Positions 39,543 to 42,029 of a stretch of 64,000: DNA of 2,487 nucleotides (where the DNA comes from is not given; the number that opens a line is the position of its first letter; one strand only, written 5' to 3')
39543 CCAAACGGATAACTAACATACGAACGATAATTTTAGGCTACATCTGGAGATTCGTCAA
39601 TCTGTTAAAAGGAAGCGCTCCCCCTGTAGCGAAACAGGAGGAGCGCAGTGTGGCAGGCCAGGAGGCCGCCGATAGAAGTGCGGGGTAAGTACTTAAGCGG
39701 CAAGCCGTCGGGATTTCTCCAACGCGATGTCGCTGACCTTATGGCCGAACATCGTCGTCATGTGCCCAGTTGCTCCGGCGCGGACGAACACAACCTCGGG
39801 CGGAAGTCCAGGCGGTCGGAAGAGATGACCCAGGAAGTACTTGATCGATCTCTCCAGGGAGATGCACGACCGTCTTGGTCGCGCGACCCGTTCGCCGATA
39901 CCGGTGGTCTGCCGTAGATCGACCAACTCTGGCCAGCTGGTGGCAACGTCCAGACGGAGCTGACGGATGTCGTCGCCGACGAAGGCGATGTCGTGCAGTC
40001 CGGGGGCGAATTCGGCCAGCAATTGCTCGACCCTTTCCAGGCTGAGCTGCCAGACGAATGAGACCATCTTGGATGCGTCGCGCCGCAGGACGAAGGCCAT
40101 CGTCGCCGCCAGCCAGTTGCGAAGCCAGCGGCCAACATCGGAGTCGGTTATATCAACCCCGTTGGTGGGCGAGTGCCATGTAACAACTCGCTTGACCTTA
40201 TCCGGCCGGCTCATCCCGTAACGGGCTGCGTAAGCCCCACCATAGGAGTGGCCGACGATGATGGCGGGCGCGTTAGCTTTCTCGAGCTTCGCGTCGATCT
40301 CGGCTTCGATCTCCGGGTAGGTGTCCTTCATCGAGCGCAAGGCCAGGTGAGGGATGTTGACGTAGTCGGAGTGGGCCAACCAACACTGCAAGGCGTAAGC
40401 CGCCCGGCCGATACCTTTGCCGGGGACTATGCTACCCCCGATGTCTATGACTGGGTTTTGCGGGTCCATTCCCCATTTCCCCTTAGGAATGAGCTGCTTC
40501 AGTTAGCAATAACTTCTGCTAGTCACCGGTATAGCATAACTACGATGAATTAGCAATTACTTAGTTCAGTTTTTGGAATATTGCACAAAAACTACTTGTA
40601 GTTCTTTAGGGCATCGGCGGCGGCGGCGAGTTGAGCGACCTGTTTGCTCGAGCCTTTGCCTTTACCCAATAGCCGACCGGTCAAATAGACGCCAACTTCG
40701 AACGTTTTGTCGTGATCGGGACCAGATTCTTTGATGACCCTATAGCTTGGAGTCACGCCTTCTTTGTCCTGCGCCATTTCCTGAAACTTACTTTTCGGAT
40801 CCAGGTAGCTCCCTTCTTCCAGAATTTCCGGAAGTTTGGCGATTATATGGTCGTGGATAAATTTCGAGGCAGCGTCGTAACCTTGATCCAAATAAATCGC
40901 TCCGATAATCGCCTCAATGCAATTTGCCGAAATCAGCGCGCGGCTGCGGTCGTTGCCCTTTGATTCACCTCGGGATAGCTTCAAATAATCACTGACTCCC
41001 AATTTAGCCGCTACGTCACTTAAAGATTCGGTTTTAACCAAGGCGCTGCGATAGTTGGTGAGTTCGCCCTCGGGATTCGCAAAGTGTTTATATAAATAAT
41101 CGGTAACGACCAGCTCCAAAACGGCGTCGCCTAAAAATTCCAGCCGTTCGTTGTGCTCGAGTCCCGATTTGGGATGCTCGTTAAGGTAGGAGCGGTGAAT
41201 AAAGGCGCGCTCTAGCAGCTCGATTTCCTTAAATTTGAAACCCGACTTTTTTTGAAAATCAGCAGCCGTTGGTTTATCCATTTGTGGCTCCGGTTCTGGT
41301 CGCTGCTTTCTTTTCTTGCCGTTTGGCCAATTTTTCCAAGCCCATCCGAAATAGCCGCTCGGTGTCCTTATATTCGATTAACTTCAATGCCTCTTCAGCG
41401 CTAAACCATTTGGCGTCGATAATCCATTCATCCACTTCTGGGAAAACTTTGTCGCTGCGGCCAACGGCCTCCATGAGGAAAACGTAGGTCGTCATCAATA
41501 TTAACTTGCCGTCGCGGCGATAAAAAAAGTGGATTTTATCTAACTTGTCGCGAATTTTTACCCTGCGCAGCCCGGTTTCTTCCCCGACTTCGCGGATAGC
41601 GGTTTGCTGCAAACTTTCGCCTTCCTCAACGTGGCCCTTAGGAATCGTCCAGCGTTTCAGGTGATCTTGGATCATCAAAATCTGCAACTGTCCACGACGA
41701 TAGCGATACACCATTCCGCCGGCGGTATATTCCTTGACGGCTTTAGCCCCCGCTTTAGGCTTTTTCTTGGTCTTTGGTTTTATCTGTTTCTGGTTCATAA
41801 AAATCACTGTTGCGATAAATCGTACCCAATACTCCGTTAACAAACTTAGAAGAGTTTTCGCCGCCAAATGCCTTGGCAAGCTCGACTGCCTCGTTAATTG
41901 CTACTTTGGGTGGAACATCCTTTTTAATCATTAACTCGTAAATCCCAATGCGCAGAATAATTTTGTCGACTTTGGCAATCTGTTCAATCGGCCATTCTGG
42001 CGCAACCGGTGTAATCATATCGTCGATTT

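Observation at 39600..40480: GC-rich alpha/beta hydrolase inserted inside the conserved rpsP-KH-trmD / rnc-nudix-nusB-rpmF neighbourhood; second GC-rich patch at 23.45-24.33 kb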

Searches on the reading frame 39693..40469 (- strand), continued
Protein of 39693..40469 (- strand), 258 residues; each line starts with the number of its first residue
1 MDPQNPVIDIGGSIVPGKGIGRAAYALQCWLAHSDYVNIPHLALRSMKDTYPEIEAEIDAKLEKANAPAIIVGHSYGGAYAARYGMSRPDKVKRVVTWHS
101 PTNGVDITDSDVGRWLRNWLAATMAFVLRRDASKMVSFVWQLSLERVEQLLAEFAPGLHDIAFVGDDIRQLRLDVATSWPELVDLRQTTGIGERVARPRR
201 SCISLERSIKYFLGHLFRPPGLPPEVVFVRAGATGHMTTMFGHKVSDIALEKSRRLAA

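Call 88: find_related_loci(query=A6, collection=viral_contigs, flank=6000)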
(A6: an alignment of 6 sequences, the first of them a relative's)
Query A6 (270 aa) in viral_contigs; peptide patterns used: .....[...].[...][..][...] (x = any residue, [..] = any of these).
13 stretches matched a pattern, but none encodes a relative of the query by tblastn (E <= 1e-3).
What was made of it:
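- Tried and rejected: The viral scan found no relative (call 88).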

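Call 94: search_solved_structures(query=A2, max_evalue=0.01)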
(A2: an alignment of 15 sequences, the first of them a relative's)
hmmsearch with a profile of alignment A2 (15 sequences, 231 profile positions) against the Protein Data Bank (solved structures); distinct sequences matched with E-value up to 0.01: 107 (the best 60 are shown).
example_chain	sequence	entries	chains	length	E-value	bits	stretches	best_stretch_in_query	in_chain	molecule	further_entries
5h6b_A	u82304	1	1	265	7.2e-14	55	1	41-194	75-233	Putative secreted lipase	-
5h6g_A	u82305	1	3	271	7.4e-14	55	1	41-194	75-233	Putative secreted lipase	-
7x2p_A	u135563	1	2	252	2.8e-11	46.5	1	52-218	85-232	Putative lipase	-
1qge_D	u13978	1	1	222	9.5e-08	35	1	61-115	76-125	PROTEIN (TRIACYLGLYCEROL HYDROLASE)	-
1hqd_A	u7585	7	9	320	9.8e-08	35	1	63-114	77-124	LIPASE | TRIACYL-GLYCEROL-HYDROLASE | TRIACYL-GLYCEROL HYDROLASE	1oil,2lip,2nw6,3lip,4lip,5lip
1ys1_X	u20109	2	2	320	9.8e-08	35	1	63-114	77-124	Lipase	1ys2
7cof_A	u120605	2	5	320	1e-07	34.9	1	63-114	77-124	Alpha/beta hydrolase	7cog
1tah_B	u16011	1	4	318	1.5e-07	34.3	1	61-115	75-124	LIPASE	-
1cvl_A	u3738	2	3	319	1.5e-07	34.3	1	61-115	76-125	TRIACYLGLYCEROL HYDROLASE | Lipase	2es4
8xy5_A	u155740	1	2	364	3e-07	33.4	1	62-114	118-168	Alpha/beta hydrolase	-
4f0j_A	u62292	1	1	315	1.2e-06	31.4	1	48-95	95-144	Probable hydrolytic enzyme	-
3kxp_A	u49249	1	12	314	2.2e-06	30.5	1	54-114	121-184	Alpha-(N-acetylaminomethylene)succinic acid hydrolase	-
3pf8_A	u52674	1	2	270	2.5e-06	30.4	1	63-173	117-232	Cinnamoyl esterase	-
7dq9_A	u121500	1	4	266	3e-06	30.1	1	37-213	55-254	Predicted hydrolases or acyltransferases (Alpha/beta hydrolase superfamily)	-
4l0c_A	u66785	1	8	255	5.5e-06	29.3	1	7-107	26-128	Deformylase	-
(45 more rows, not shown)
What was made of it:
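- The family profile matches 'putative secreted lipase' 5h6b/5h6g at 7e-14, then family-I lipases (call 94). PDB best match is a 'putative secreted lipase' (call 94).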

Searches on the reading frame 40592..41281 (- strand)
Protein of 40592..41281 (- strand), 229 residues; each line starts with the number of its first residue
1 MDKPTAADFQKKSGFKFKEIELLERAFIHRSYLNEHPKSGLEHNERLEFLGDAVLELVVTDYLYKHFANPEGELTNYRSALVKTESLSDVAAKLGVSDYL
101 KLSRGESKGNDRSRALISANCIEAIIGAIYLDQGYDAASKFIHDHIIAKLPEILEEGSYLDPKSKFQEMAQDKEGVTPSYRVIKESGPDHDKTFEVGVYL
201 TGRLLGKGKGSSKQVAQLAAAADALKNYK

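Call 10: find_related_loci(query=window:40592-41281:-, collection=genome_contigs, flank=10000)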
Query window:40592-41281:- (229 aa) in genome_contigs; peptide patterns used: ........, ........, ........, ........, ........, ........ (x = any residue, [..] = any of these).
116 stretches matched a pattern; 24 encode a relative of the query (tblastn E <= 1e-3); 24 distinct loci.
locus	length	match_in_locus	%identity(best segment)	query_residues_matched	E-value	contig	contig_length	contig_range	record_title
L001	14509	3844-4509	75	8-229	3e-112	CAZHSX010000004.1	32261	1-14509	MAG TPA_asm: uncultured Candidatus Saccharimonadales bacterium isolate SRP200132_co1_795 genome assembly, contig: NODE_2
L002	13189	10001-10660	71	8-227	1e-105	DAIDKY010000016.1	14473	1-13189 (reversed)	MAG TPA_asm: bacterium isolate clean414 NODE_16_length_14473_cov_3.444360, whole genome shotgun sequence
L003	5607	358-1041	71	2-229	2e-104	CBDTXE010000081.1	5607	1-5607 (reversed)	MAG TPA_asm: uncultured bacterium isolate ERR2431955_concoct_30 genome assembly, contig: ERZ23878311.13282, whole genome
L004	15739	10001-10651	61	10-226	2e-88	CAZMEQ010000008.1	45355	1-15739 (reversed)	MAG TPA_asm: uncultured Gammaproteobacteria bacterium isolate binchicken_co154_115 genome assembly, contig: NODE_928_len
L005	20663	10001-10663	59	7-226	6e-85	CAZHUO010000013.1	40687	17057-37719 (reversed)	MAG TPA_asm: uncultured Gammaproteobacteria bacterium isolate SRP263991_co5_609 genome assembly, contig: NODE_2015_lengt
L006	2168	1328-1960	60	9-218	4e-87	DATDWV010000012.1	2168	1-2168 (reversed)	MAG TPA_asm: Patescibacteria group bacterium isolate SMAG_U8121 k141_975425, whole genome shotgun sequence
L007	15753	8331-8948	63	22-226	8e-82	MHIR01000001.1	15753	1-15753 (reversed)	MAG: Candidatus Buchananbacteria bacterium RIFCSPLOWO2_02_FULL_46_11b rifcsplowo2_02_scaffold_10107, whole genome shotgu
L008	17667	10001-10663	57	9-229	4e-80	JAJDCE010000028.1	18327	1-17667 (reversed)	MAG: Patescibacteria group bacterium isolate OFTM163 OFTM163_27, whole genome shotgun sequence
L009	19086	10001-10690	58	1-229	2e-79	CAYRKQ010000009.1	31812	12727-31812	MAG TPA_asm: uncultured Candidatus Saccharibacteria bacterium isolate SRP344714_co2_488 genome assembly, contig: NODE_34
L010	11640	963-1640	55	1-225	1e-77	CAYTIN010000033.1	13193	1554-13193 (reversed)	MAG TPA_asm: uncultured Gammaproteobacteria bacterium isolate SRP278252_co2_11 genome assembly, contig: NODE_9874_length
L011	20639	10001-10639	56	5-213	2e-74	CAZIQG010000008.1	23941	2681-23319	MAG TPA_asm: uncultured Gammaproteobacteria bacterium isolate SRP192515_co2_75 genome assembly, contig: NODE_1630_length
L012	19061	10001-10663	55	1-213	3e-73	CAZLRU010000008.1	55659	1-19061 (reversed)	MAG TPA_asm: uncultured Gammaproteobacteria bacterium isolate SRP278252_co1_130 genome assembly, contig: NODE_748_length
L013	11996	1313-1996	55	2-228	5e-73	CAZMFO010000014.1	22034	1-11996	MAG TPA_asm: uncultured Candidatus Saccharibacteria bacterium isolate binchicken_co16_156 genome assembly, contig: NODE_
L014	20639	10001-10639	55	5-213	1e-72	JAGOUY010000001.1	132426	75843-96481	Patescibacteria group bacterium isolate Gw_Eff_bin_533 Gw_Eff_132_length_132426_cov_15.423102, whole genome shotgun sequ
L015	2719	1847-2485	55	5-213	1e-73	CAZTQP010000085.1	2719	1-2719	MAG TPA_asm: uncultured Gammaproteobacteria bacterium isolate SRP296810_co1_273 genome assembly, contig: NODE_58653_leng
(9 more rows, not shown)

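Call 21: search_protein_families(library=pfam, proteins=[L001:5062-5673:+, L003:1163-2059:+, L001:4598-4906:+], max_evalue=0.1)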
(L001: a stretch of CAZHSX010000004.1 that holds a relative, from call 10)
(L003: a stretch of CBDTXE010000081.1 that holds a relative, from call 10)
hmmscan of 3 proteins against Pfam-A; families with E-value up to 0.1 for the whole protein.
L001:5062-5673:+ (203 aa): 4 families
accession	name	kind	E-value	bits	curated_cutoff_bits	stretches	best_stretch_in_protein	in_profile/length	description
PF00561.26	Abhydrolase_1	-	7.2e-05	23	25.8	1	51-90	61-102/245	alpha/beta hydrolase fold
PF12146.15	Hydrolase_4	-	0.00012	21.9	27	1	48-86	65-105/239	Serine aminopeptidase, S33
PF12697.13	Abhydrolase_6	-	0.00013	23.2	26.3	1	54-154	63-152/217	Alpha/beta hydrolase family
PF11288.14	DUF3089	-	0.00059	19.9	23.4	1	52-82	87-117/207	Protein of unknown function (DUF3089)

L003:1163-2059:+ (298 aa): 1 family
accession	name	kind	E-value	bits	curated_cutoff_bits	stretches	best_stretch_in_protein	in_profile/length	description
PF12697.13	Abhydrolase_6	-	0.032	15.3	26.3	1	63-208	65-151/217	Alpha/beta hydrolase family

L001:4598-4906:+ (102 aa): 4 families
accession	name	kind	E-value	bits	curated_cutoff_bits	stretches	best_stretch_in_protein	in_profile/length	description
PF12728.13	HTH_17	-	6.4e-09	36.4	27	1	34-75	1-41/51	Helix-turn-helix domain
PF00376.29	MerR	-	2.3e-06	27.7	28.2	1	36-72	1-38/38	MerR family regulatory protein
PF08220.18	HTH_DeoR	-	0.00028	21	21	1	35-71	15-53/57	DeoR-like helix-turn-helix domain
PF13411.12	MerR_1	-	0.0027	18.2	21.6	1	36-76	2-42/69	MerR HTH family regulatory protein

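Call 54: list_cluster_members(proteins=[P0001, window:40592-41281:-, window:23772-24080:-, window:23484-23756:-, window:14453-15646:+, window:13900-14331:+, window:12685-13734:-, window:36233-36877:-, window:56511-57329:+])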
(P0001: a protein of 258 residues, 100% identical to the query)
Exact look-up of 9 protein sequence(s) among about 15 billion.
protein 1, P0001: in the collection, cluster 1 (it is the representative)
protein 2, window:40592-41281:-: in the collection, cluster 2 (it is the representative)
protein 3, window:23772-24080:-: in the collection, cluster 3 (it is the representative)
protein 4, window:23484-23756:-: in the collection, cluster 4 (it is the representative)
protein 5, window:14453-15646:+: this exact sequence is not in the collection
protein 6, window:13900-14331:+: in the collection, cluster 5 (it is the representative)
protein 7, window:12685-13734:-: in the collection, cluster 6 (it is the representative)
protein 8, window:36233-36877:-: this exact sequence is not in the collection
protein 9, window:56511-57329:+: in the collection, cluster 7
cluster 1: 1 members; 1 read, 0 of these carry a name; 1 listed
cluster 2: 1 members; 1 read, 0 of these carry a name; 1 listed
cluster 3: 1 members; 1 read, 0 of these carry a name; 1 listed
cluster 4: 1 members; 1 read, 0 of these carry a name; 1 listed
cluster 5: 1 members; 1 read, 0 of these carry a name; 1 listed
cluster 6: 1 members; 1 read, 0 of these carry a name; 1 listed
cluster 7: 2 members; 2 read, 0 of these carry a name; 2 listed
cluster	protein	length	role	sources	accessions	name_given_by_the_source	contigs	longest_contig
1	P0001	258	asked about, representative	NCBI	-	-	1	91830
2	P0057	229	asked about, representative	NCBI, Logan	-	-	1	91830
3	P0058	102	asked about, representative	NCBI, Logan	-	-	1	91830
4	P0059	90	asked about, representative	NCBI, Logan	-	-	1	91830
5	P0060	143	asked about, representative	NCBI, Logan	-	-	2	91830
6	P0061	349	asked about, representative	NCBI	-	-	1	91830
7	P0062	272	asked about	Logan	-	-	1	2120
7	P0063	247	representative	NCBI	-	-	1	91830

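Call 78: search_protein_families(library=padloc, proteins=[L001:5062-5673:+, L001:4598-4906:+], max_evalue=0.01)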
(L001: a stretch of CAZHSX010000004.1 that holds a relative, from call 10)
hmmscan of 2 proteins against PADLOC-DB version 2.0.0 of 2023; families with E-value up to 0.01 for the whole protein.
L001:5062-5673:+ (203 aa): 0 families

L001:4598-4906:+ (102 aa): 1 family
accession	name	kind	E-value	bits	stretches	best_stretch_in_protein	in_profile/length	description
PDLC04133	mad1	-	2.5e-08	32.1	1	32-77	3-47/60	mads_1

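Call 79: search_protein_families(library=ncbifam, proteins=[L001:5062-5673:+], max_evalue=0.001)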
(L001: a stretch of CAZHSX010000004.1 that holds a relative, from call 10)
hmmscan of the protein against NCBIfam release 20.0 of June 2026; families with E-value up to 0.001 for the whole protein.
L001:5062-5673:+ (203 aa): 0 families

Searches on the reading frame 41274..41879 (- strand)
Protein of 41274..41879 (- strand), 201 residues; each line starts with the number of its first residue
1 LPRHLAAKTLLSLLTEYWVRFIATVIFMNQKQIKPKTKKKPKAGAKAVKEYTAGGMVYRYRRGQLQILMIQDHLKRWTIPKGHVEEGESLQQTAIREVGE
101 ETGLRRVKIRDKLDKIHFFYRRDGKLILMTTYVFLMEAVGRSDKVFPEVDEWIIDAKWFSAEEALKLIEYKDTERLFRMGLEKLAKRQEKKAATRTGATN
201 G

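Call 3: search_protein_families(library=pfam, proteins=[window:41274-41879:-], max_evalue=0.01)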
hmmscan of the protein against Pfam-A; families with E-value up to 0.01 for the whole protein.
window:41274-41879:- (201 aa): 1 family
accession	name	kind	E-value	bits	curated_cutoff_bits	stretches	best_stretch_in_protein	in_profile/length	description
PF00293.34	NUDIX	-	2.2e-19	70.3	21.1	1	61-169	11-123/134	NUDIX domain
